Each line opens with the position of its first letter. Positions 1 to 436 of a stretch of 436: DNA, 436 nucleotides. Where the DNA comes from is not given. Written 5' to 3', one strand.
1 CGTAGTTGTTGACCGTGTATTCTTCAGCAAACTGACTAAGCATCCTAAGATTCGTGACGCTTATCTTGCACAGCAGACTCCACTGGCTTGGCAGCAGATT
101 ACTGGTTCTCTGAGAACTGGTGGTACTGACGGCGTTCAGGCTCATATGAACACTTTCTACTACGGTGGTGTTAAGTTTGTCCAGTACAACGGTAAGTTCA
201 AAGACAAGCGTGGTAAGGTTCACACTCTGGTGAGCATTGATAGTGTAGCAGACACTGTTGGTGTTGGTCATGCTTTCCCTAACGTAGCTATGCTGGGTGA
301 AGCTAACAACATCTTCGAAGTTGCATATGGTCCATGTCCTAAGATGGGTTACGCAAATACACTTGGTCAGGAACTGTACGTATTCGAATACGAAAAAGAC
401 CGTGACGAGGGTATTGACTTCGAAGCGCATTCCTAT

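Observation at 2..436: Entire window is internal to one gene whose product I cannot place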

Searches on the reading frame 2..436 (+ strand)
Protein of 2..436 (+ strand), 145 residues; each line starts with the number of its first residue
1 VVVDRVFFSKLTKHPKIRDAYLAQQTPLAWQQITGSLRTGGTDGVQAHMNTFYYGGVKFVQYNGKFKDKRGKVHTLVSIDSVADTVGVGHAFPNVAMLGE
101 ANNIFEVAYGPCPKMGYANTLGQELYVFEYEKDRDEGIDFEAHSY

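Call 4: search_protein_families(library=pfam, proteins=[window:2-436:+], max_evalue=1)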
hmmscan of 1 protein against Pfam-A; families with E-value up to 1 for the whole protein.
window:2-436:+ (145 aa): 1 family
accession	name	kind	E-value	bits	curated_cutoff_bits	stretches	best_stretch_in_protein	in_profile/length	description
PF03864.22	Phage_cap_E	-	1e-19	71.2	22.9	1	1-145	193-313/329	Phage major capsid protein E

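Call 5: search_protein_families(library=phrogs, proteins=[window:2-436:+], max_evalue=0.01)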
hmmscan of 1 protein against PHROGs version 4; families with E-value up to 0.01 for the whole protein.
window:2-436:+ (145 aa): 1 family
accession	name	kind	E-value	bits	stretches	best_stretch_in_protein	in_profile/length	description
phrog_29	-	head and packaging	2e-20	74.4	1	1-144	220-341/439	major head protein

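Call 9: search_solved_structures(query=window:2-436:+, max_evalue=1, show_alignments=2)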
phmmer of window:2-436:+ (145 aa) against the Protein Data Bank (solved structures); distinct sequences matched with E-value up to 1: 8.
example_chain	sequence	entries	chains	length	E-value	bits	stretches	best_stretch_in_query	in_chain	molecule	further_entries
9ncf_A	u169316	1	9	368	1.9e-95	319.4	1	1-145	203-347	Major capsid protein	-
9c2d_A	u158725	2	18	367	3.6e-90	302.3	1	1-145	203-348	Major capsid protein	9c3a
9zbi_A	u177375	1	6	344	0.00012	24.9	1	6-70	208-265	Capsid protein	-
9cul_G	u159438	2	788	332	0.0069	19.2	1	79-133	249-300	Major capsid protein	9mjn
21uy_N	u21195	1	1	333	0.43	13.4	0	80-135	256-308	Phi92_gp124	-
4p1e_A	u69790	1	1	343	0.45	13.3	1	24-61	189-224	TRAP dicarboxylate transporter, DctP subunit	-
2vpn_A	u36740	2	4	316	0.55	13.1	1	19-64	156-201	PERIPLASMIC SUBSTRATE BINDING PROTEIN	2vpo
3gyy_A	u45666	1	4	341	0.61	12.9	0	19-63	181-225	Periplasmic substrate binding protein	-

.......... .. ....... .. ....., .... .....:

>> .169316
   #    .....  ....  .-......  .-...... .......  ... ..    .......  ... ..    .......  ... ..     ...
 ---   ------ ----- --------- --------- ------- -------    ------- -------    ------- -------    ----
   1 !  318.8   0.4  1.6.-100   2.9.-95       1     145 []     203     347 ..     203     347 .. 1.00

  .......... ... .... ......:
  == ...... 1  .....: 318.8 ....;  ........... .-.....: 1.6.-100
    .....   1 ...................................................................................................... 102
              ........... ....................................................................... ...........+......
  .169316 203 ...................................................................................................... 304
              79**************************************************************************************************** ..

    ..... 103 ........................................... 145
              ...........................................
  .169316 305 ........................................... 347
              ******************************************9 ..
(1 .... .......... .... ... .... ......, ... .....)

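Call 15: search_dna_similar(query=window:2-436:+, collection=phages, mode=protein, rows=spread, max_rows=40, max_evalue=0.001)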
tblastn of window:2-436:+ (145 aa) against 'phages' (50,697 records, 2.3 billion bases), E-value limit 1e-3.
Records with a match: 433; places in all: 435; records where one place covers at least 80% of the query: 433.
Best place of each record, by identity: >=99% 25; 95-99% 171; 90-95% 59; 80-90% 1; 60-80% 45; <60% 132.
By first word of the organism name: Escherichia 120; Pseudomonas 104; Salmonella 80; Erwinia 29; Shigella 23; Felixounavirus 14; Wolbachia 12; Citrobacter 11; Ralstonia 10; Enterobacteria 9; and 11 more.
By host as written in the record: - 41; Escherichia coli 34; Pseudomonas aeruginosa 21; Escherichia coli K-12 MG1655 20; Pseudomonas syringae pv. actinidiae 18; Escherichia coli O157:H7 11; Erwinia amylovora 11; Shigella flexneri 10; and 138 more.
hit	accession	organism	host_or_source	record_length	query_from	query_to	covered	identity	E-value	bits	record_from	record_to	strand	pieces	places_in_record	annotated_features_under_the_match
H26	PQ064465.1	Salmonella phage vB_CECAV_041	Salmonella enterica subsp. enterica ...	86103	1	145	100%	99.3%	6e-96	307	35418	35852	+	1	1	major head protein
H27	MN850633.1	Escherichia phage allfine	Escherichia coli K-12 MG1655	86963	1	145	100%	99.3%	7e-96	307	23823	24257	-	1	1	major capsid protein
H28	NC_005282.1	Salmonella phage FelixO1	Salmonella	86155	1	145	100%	99.3%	1e-95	306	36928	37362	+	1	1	major capsid protein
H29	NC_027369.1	Escherichia phage EC6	Escherichia coli serotype O157:H7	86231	1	145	100%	98.6%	6e-95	304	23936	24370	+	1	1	major capsid protein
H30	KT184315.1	Enterobacteria phage KhF3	Escherichia coli O121:H19 08023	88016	1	145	100%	98.6%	7e-95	304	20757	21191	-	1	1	major capsid protein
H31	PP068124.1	Salmonella phage FM4b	Salmonella enterica serotype ...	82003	1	145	100%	97.9%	4e-94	302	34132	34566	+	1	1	major head protein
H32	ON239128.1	Salmonella phage OPT-SAL01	Salmonella enterica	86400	1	145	100%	97.9%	4e-94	302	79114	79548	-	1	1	hypothetical protein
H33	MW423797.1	Salmonella phage vB Seyj1-1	Salmonella enterica subsp. enterica ...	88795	1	145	100%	97.9%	4e-94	302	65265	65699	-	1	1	major capsid protein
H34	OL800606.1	Salmonella phage vB_SAg-RPN213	Salmonella enterica serovar Agona ...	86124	1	145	100%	97.2%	8e-94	301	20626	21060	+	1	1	major capsid protein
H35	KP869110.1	Escherichia coli O157 typing phage 12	Escherichia coli O157:H7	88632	1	145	100%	97.2%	8e-94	301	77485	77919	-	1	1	hypothetical protein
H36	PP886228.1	Escherichia phage vB_EcoM_D4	Escherichia coli O157:H7 (ATCC 43888)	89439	1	145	100%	97.2%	9e-94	301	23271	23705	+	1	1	major head protein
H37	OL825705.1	Escherichia phage vB_EcoM_DE7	Escherichia coli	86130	1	145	100%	97.2%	2e-93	300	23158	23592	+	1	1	major capsid protein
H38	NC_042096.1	Salmonella phage BPS17L1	Salmonella enterica subsp. enterica ...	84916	1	145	100%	96.6%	6e-93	298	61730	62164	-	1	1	major capsid protein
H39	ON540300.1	Escherichia phage ECOH1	Escherichia coli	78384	1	145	100%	96.6%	1e-92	298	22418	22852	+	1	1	hypothetical protein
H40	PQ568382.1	Salmonella phage HMD-P8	Salmonella sp.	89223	1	145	100%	95.9%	2e-92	297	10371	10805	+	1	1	major capsid protein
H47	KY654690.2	Citrobacter phage Mijalis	Citrobacter freundii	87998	1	145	100%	93.2%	1e-88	286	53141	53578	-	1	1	major capsid protein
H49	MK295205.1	Shigella phage vB_SflM_004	Shigella sp.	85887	1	145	100%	87.7%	2e-79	259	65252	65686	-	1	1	major capsid protein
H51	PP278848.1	Erwinia phage Omen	Erwinia amylovora NBRC 12687 = CFBP 1232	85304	1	145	100%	66.2%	7e-60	204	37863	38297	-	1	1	major head protein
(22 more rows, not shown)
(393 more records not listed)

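Call 18: get_annotated_region(hit=H28, flank=5000)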
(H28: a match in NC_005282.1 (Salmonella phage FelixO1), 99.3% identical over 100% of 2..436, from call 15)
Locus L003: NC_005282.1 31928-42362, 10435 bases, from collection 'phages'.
description: Enterobacteria phage Felix 01, complete genome.
organism: Salmonella phage FelixO1 (NCBI taxid 77775)
taxonomy: Viruses; Duplodnaviria; Heunggongvirae; Uroviricota; Caudoviricetes; Ounavirinae; Felixounavirus; Felixounavirus felixO1
host: Salmonella; source: -; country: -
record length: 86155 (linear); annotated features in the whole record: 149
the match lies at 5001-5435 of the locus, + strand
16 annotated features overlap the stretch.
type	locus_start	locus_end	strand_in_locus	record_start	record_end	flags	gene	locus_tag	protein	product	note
CDS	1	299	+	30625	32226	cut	-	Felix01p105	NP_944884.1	terminase large subunit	ORF52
CDS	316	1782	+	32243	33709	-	-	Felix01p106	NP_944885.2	portal protein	ORF53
CDS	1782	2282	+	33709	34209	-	-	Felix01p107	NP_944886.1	hypothetical protein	ORF54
CDS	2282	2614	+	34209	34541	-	-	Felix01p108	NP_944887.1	head protein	ORF55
CDS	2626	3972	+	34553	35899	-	-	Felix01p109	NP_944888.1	head maturation protease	ORF56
CDS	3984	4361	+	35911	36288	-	-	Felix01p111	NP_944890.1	tail protease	ORF57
CDS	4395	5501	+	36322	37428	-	-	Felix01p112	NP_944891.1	major capsid protein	ORF58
CDS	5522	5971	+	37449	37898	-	-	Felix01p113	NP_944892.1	hypothetical protein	ORF59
CDS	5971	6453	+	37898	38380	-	-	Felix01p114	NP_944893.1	Phage conserved protein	ORF60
CDS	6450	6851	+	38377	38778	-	-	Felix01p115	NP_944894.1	hypothetical protein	ORF61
CDS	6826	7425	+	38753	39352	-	-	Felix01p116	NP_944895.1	hypothetical protein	ORF62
CDS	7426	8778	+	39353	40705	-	-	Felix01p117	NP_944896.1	tail sheath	ORF63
CDS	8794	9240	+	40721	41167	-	-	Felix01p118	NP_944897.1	virion structural protein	ORF64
CDS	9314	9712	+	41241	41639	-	-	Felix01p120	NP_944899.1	tail assembly chaperone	ORF65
CDS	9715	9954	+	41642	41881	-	-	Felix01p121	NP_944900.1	tail assembly chaperone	ORF66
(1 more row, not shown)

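Call 19: get_annotated_region(hit=H49, flank=1000)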
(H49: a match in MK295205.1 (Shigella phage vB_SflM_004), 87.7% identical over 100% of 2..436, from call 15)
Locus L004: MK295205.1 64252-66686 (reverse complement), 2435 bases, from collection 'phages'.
description: Shigella phage vB_SflM_004, complete genome.
organism: Shigella phage vB_SflM_004 (NCBI taxid 2500763)
taxonomy: Viruses; Duplodnaviria; Heunggongvirae; Uroviricota; Caudoviricetes; Ounavirinae
host: Shigella sp.; source: -; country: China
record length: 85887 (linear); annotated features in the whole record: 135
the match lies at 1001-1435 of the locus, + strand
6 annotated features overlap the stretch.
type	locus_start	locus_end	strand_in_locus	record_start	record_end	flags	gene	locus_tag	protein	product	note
CDS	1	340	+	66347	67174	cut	-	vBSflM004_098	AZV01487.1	head maturation protease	similar to head maturation protease [Citrobacter phage Michonne]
CDS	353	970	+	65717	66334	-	-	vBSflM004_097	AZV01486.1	major capsid protein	similar to major capsid protein [Shigella phage Sf18]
CDS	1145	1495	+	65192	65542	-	-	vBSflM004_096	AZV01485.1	major capsid protein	similar to major capsid protein [Shigella phage Sf13]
CDS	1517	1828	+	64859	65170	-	-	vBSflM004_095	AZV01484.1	hypothetical protein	similar to hypothetical protein CPT_Moogle74 [Citrobacter phage Moogle]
CDS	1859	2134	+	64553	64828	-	-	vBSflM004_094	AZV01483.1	hypothetical protein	similar to hypothetical protein Sf13_gp7 [Shigella phage Sf13]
CDS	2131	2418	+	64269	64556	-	-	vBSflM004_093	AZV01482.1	hypothetical protein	similar to hypothetical protein CPT_Moogle72 [Citrobacter phage Moogle]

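Call 20: get_annotated_region(hit=H47, flank=1000)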
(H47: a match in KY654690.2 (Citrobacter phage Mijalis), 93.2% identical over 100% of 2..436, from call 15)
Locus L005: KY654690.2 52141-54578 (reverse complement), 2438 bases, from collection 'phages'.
description: Citrobacter phage Mijalis, complete genome.
organism: Citrobacter phage Mijalis (NCBI taxid 1965456)
taxonomy: Viruses; Duplodnaviria; Heunggongvirae; Uroviricota; Caudoviricetes; Ounavirinae; Mooglevirus; Mooglevirus moogle
host: Citrobacter freundii; source: municipal wastewater; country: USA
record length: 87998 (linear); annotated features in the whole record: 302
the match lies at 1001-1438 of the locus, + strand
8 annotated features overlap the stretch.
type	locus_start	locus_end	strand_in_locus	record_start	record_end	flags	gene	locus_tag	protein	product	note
CDS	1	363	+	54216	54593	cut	-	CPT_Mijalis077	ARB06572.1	hypothetical protein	-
regulatory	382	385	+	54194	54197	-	-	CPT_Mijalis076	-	ribosome_binding_site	-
CDS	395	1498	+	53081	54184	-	-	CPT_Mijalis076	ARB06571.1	major capsid protein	-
regulatory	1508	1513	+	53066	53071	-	-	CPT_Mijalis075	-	ribosome_binding_site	-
CDS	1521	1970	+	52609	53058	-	-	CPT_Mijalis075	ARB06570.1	hypothetical protein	-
regulatory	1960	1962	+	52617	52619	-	-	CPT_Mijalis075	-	ribosome_binding_site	-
CDS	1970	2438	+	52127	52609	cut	-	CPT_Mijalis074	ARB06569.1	hypothetical protein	-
regulatory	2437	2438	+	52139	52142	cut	-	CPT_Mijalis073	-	ribosome_binding_site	-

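Call 21: get_annotated_region(hit=H51, flank=1000)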
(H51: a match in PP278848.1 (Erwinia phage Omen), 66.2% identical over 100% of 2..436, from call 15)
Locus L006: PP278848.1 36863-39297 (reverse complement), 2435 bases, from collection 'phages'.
description: Erwinia phage Omen, complete genome.
organism: Erwinia phage Omen (NCBI taxid 3120035)
taxonomy: Viruses; Duplodnaviria; Heunggongvirae; Uroviricota; Caudoviricetes; Ounavirinae; Kolesnikvirus
host: Erwinia amylovora NBRC 12687 = CFBP 1232; source: soil; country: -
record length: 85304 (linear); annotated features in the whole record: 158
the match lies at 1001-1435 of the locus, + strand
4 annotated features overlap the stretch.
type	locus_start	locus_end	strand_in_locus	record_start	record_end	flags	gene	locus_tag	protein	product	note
CDS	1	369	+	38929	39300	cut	-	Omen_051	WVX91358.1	tail protease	-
CDS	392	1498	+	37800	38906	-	-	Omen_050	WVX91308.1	major head protein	head and packaging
CDS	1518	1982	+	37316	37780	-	-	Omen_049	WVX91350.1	hypothetical protein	-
CDS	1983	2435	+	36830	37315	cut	-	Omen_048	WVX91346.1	lytic murein transglycosylase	-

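Call 24: search_solved_structures(query=L003:3984-4358:+, max_evalue=0.001)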
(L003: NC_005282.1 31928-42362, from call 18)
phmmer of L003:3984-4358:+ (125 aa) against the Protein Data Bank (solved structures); distinct sequences matched with E-value up to 0.001: 2.
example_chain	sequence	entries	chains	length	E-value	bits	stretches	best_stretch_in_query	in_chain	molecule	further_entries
9ncf_J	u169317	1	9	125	3e-76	256.4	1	1-125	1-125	Head stabilization/decoration protein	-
9c2d_J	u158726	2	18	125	7.6e-71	239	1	1-125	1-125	Structural protein | Putative structural protein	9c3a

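Call 25: search_solved_structures(query=L003:4395-5498:+, max_evalue=0.001)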
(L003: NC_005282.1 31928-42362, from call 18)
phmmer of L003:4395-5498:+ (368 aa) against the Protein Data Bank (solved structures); distinct sequences matched with E-value up to 0.001: 5.
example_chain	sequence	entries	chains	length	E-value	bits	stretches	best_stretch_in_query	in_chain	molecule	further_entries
9ncf_A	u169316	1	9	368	1.5e-246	820.1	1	1-367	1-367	Major capsid protein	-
9c2d_A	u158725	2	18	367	1.7e-233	777.1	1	1-365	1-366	Major capsid protein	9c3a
9zbi_A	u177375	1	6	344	1.5e-36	129.5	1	8-360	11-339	Capsid protein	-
9cul_G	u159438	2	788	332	1.8e-12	50.3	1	9-236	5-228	Major capsid protein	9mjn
21uy_N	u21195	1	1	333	2.9e-10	43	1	80-229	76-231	Phi92_gp124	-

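Call 33: search_protein_families(library=pfam, proteins=[L003:4395-5498:+, L003:2626-3969:+, L003:3984-4358:+], max_evalue=0.01)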
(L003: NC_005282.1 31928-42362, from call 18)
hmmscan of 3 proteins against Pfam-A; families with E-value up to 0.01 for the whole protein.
L003:4395-5498:+ (368 aa): 1 family
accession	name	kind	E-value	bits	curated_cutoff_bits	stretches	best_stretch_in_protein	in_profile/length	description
PF03864.22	Phage_cap_E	-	1.6e-78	264.5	22.9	1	12-362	2-328/329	Phage major capsid protein E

L003:2626-3969:+ (448 aa): 2 families
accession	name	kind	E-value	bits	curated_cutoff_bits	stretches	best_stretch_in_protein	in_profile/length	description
PF01343.23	Peptidase_S49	-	5.5e-39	134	24.9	1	134-275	5-147/154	Peptidase family S49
PF25145.1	NfeD1b_N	-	7.9e-09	35.8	40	1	85-177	14-101/189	NfeD1b, N-terminal domain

L003:3984-4358:+ (125 aa): 0 families

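Call 34: predict_structure(protein=window:2-436:+)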
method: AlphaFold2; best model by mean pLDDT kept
length: 145 residues; sequences in the alignment: 1
mean_pLDDT: 34.4   pTM: 0.31
mean pLDDT of the five models: 34.4, 33.5, 33.5, 31.0, 29.9
residues with pLDDT >= 90: 0; 70-90: 0; 50-70: 17; < 50: 128
segments of 3 or more residues with pLDDT < 50: 1-49, 53-57, 81-145
pLDDT, mean of each block of 10 residues (from residue 1): 24 26 29 33 43 48 52 49 33 31 29 26 30 32 25
secondary structure, 60 per line:
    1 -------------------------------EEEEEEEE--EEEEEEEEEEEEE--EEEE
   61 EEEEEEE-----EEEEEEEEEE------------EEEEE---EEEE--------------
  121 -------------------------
elements in order: E32-39 E42-54 E57-67 E73-82 E95-99 E103-106
